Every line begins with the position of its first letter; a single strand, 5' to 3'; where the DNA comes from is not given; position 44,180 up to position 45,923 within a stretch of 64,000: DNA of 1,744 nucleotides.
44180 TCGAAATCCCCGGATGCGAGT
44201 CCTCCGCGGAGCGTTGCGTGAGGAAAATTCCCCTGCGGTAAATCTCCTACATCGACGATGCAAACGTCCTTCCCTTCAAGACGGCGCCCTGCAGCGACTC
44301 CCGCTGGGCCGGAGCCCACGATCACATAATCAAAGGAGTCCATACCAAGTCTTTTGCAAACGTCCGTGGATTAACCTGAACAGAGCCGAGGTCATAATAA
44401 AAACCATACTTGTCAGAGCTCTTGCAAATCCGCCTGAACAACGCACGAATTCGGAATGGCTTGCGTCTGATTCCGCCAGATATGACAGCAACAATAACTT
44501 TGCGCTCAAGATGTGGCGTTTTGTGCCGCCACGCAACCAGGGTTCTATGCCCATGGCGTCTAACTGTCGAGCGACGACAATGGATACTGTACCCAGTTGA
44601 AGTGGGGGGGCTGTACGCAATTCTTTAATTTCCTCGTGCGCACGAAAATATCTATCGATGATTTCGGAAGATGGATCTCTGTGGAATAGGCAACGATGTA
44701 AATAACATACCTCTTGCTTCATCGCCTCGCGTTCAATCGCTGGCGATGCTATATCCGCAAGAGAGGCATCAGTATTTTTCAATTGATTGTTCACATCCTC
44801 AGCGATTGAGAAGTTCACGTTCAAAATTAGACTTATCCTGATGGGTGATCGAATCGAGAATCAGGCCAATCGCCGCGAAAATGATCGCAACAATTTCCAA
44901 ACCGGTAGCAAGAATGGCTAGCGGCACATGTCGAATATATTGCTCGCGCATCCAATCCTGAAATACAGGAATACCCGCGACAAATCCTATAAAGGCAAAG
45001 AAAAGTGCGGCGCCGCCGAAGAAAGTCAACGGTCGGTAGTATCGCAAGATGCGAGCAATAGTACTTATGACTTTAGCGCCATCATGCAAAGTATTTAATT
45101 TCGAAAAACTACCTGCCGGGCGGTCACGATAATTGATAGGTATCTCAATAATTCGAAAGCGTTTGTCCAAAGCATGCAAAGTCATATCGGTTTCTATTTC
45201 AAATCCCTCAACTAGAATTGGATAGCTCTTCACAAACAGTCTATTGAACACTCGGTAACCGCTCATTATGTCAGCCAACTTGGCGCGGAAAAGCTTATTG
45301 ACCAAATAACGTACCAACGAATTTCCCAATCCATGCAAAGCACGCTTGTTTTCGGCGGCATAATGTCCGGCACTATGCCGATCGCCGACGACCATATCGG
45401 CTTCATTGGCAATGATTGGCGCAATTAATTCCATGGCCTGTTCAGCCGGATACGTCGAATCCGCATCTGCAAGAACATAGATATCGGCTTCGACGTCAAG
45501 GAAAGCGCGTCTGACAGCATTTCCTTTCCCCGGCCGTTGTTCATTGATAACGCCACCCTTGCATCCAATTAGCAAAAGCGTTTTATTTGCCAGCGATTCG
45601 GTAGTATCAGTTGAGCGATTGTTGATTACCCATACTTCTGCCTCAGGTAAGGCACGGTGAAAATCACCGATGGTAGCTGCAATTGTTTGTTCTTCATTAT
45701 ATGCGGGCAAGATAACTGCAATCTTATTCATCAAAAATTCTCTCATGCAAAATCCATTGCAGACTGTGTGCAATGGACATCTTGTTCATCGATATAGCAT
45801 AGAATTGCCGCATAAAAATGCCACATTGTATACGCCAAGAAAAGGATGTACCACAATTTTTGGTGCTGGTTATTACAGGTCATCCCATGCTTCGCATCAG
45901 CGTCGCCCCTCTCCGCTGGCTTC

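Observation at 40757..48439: GtrA, methyltransferase, SDR, GMC flavoenzyme, unknown protein, polyprenyl-P GT2 and a giant GT-C: a proteobacterial analogue of the mycobacterial GtrA-DprE1-DprE2-AftA locus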

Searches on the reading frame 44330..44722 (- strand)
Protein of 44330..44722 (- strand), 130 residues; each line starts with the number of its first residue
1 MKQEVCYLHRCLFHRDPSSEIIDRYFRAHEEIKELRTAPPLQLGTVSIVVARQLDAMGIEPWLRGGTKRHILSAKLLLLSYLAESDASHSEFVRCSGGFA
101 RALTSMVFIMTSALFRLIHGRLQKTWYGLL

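Call 33: find_homologous_proteins(query=window:44330-44722:-, max_evalue=0.001)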
Query window:44330-44722:- (130 aa): 1 proteins with E <= 0.001 among 18 candidates.
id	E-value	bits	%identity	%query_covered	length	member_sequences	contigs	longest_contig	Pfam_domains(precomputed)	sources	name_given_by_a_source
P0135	1.1e-80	286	100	100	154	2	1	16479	-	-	-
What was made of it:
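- Checked: The database gene call is 154 aa (call 33); by my arithmetic that puts its start at the GTG at 44794, leaving a 4-nt gap.
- Tried and rejected: It found only the protein itself (call 33).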

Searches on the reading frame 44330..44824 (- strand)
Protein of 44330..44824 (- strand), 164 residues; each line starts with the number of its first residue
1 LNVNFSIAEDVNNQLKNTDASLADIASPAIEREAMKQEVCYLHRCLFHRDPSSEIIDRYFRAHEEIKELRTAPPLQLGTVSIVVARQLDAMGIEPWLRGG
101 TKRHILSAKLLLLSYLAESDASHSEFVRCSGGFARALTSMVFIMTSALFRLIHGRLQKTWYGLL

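Call 3: search_protein_families(library=pfam, proteins=[window:44330-44824:-], max_evalue=0.01)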
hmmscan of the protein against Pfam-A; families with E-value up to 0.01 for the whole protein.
window:44330-44824:- (164 aa): 0 families

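Call 4: search_protein_families(library=ncbifam, proteins=[window:44330-44824:-], max_evalue=0.01)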
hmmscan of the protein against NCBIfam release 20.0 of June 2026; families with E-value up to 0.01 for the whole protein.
window:44330-44824:- (164 aa): 0 families

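Call 35: search_solved_structures(query=A3, max_evalue=10)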
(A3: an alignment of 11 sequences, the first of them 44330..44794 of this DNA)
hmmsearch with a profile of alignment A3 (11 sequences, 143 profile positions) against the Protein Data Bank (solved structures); distinct sequences matched with E-value up to 10: 2.
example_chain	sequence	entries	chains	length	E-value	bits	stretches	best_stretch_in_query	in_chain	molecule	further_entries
3jbn_AR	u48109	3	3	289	0.92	12.5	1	30-82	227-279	60S ribosomal protein uL18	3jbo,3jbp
3j79_R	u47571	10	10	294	0.92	12.5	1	30-82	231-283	60S ribosomal protein uL18 | 60S ribosomal protein L5, putative | 60S ribosomal protein L5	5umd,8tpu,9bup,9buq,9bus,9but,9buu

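Call 36: search_protein_families(library=pfam, alignment_id=A3, max_evalue=1)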
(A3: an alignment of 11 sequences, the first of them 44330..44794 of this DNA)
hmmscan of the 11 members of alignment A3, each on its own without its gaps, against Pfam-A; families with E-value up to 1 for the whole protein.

A. member 1, window:44330-44794:- (154 aa): 0 families

B. families by the number of members that match (of 11 scanned): 2 families
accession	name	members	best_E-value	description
PF06943.17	zf-LSD1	1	0.0012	LSD1 zinc finger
PF25429.1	zf-POGZ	1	0.015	POGZ-like double zinc finger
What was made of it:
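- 44330..44794 (-): Orphan small protein of about 130-154 aa (start uncertain: 44722, 44794 or 44824). It is proposed to be a subunit of, or adaptor for, the GMC enzyme and the SDR. It has no Pfam or PDB sequence match (calls 3, 35, 36).
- On Heteromeric FAD-GDH / fructose dehydrogenase complexes: There is no sequence similarity to solved chains or Pfam families (calls 35, 36).
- Tried and rejected: A profile search of PDB sequences and a Pfam scan of 11 members gave nothing meaningful (calls 35, 36).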

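Call 45: search_protein_representatives(protein=window:44330-44794:-)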
Query: 154 residues. Proteins with E-value up to 0.001 (for the whole library): 171; up to 1e-10: 84; up to 1e-30: 0. The best 150 are listed.
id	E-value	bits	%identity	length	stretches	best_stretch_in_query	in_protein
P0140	1.0e-29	119.5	50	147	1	25-153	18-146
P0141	2.7e-29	118.1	42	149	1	22-153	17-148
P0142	3.6e-28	114.4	48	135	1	21-153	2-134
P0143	6.1e-28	113.7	47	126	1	30-153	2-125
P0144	7.9e-27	110.1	41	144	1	17-154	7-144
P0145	2.0e-26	108.8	45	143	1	26-154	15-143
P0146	2.6e-26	108.4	47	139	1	21-151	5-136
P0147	1.7e-25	105.7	40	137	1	22-153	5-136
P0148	3.7e-25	104.7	47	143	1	24-154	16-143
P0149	4.8e-25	104.3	42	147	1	23-153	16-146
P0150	5.2e-25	104.2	47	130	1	24-153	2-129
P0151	7.4e-25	103.7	46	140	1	25-153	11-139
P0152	8.8e-25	103.4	52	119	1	36-153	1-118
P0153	1.1e-24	103.1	44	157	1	19-153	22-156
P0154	2.2e-24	102.2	45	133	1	27-154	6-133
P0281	6.2e-05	39.1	34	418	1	24-153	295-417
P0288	1.4e-04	37.9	34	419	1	20-115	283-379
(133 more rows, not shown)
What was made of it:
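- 44330..44794 (-): The family has 171 representatives among 1.84 billion clusters, nearly all 110-165 aa (call 45).
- Checked: The conserved core begins about 24 residues further in (call 45).
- Tried and rejected: The exhaustive HMMER search was needed to find the family (call 45).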

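Call 46: search_protein_families(library=pfam, proteins=[P0281, P0288], max_evalue=0.01)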
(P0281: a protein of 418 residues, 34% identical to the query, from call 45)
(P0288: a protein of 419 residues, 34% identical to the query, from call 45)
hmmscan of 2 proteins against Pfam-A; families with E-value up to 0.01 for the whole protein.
P0281 (418 aa): 3 families
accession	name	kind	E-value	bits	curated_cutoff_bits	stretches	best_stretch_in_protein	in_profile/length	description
PF07993.18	NAD_binding_4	-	1.7e-07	31.1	20.1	0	62-119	87-142/258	Male sterility protein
PF01370.27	Epimerase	-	2.5e-06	27.5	20.9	1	3-117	1-119/240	NAD dependent epimerase/dehydratase family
PF13460.12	NAD_binding_10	-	0.0023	18.3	27.2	1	66-158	62-154/184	NAD(P)H-binding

P0288 (419 aa): 2 families
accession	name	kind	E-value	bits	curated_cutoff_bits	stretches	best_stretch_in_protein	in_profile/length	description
PF01370.27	Epimerase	-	3.5e-07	30.3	20.9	1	3-105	1-120/240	NAD dependent epimerase/dehydratase family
PF13460.12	NAD_binding_10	-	0.00023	21.5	27.2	1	12-109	6-104/184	NAD(P)H-binding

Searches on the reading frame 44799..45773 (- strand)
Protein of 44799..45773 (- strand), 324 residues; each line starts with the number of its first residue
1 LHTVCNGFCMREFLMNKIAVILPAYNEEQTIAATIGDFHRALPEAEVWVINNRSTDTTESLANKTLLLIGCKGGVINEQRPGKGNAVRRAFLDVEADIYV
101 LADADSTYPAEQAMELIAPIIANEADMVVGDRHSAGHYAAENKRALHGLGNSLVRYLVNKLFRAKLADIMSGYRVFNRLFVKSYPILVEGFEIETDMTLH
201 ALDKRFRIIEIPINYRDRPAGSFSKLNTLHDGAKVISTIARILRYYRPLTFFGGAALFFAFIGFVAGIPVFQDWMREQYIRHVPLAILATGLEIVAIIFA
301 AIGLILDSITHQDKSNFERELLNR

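Call 3: search_protein_families(library=pfam, proteins=[window:44799-45773:-], max_evalue=0.01)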
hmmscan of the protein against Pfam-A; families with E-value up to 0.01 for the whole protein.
window:44799-45773:- (324 aa): 3 families
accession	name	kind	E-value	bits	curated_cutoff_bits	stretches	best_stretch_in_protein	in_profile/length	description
PF00535.33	Glycos_transf_2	-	6.9e-18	65.6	23.3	1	20-178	2-161/168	Glycosyl transferase family 2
PF13641.12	Glyco_tranf_2_3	-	0.0016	18.9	27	1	18-132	3-123/230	Glycosyltransferase like family 2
PF09796.14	QCR10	-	0.0026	18.2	27.5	1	238-273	5-39/63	Ubiquinol-cytochrome-c reductase complex subunit (QCR10)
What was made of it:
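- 44799..45731 (-): Polyprenyl-phosphate glycosyltransferase of the GT2 family, similar in type to GtrB, ArnC, DPMS and AglJ. It has a GT-A domain and two C-terminal transmembrane segments. It is proposed to make the Und-P-sugar. PF00535 at 6.9e-18 (call 3).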

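Call 4: search_protein_families(library=ncbifam, proteins=[window:44799-45773:-], max_evalue=0.01)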
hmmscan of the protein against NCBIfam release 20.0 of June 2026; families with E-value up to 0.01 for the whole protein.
window:44799-45773:- (324 aa): 10 families
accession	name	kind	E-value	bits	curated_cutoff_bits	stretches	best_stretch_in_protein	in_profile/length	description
TIGR04182.1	glyco_TIGR04182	equivalog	3e-62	210.7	325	1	18-315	2-288/293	S-layer glycoprotein N-glycosyltransferase AglJ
NF041391.1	DPhHxTase_Halo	equivalog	1.2e-21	76.7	375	1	24-243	3-209/213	dolichyl-phosphate hexose transferase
NF058614.1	PPMAGASynPpgS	equivalog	1.9e-14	53.6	370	1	19-232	3-212/226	polyprenyl-phospho-N-acetylgalactosaminyl synthase PpgS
NF010496.0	PRK13915.1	equivalog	6.6e-13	48.4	262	1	15-125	30-147/307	glucosyl-3-phosphoglycerate synthase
TIGR04283.1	glyco_like_mftF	equivalog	2.1e-08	34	182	1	18-124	1-100/221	TIGR04283 family arsenosugar biosynthesis glycosyltransferase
TIGR03937.1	PgaC_IcaA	equivalog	3.9e-07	29.4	422.3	1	15-118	44-148/407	poly-beta-1,6-N-acetyl-D-glucosamine synthase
NF053846.1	glyco_with_XrtP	equivalog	5.9e-06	25.2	520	1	21-98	46-126/440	XrtP-associated glycosyltransferase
NF007986.1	PRK10714.1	equivalog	3.4e-05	23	529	1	15-222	5-207/316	undecaprenyl-phosphate 4-deoxy-4-formamido-L-arabinose transferase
NF047588.1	GlcsyltransPgfSStrep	equivalog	0.00068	18.9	500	1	17-189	2-172/308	glycosyltransferase PgfS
NF041865.1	EpsU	equivalog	0.0033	16.5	700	1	16-108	39-135/394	exopolysaccharide biosynthesis GT2 family glycosyltransferase EpsU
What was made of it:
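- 44799..45731 (-): NCBIfam hits are AglJ TIGR04182 at 3e-62, dolichyl-phosphate hexose transferase at 1e-21 and PpgS at 2e-14 (call 4).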

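Call 40: search_solved_structures(query=window:44799-45731:-, max_evalue=0.001)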
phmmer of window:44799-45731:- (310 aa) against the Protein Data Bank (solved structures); distinct sequences matched with E-value up to 0.001: 12.
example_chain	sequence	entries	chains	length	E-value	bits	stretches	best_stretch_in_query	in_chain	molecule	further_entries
5mlz_A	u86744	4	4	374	4e-11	45.9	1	3-212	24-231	Dolichol monophosphate mannose synthase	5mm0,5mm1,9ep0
4y6n_A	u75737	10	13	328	4.2e-06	29.5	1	4-144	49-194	Glucosyl-3-phosphoglycerate synthase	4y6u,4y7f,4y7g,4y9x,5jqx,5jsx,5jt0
3e25_A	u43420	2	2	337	4.5e-06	29.4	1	4-144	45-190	Putative uncharacterized protein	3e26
4ddz_A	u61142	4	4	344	4.7e-06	29.3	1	4-144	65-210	GLUCOSYL-3-PHOSPHOGLYCERATE SYNTHASE (GpgS) | Glucosyl-3-phosphoglycerate synthase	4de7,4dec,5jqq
7pdo_A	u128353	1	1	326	2.6e-05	26.9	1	4-117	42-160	Glucosyl-3-phosphoglycerate synthase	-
7p5l_A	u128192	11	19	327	2.6e-05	26.8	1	4-117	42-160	Glucosyl-3-phosphoglycerate synthase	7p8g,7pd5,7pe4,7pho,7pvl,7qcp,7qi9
9hwj_A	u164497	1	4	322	5.9e-05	25.7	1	2-244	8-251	Undecaprenyl-phosphate 4-deoxy-4-formamido-L-arabinose transferase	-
3ckj_A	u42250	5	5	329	9.8e-05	25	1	4-111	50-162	Putative uncharacterized protein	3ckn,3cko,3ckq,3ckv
9bhc_C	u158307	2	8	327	0.0001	24.9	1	2-264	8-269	Undecaprenyl-phosphate 4-deoxy-4-formamido-L-arabinose transferase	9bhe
8vxh_A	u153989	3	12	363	0.00014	24.4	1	2-264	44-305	Undecaprenyl-phosphate 4-deoxy-4-formamido-L-arabinose transferase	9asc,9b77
6yv7_B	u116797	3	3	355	0.00064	22.3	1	3-101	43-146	Glycosyl transferase, family 2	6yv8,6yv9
6yv7_A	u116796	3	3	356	0.00064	22.3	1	3-101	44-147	Glycosyl transferase, family 2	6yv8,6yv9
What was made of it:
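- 44799..45731 (-): The best PDB sequence matches are P. furiosus Dol-P-Man synthase 5mlz at 4e-11 and ArnC (call 40).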
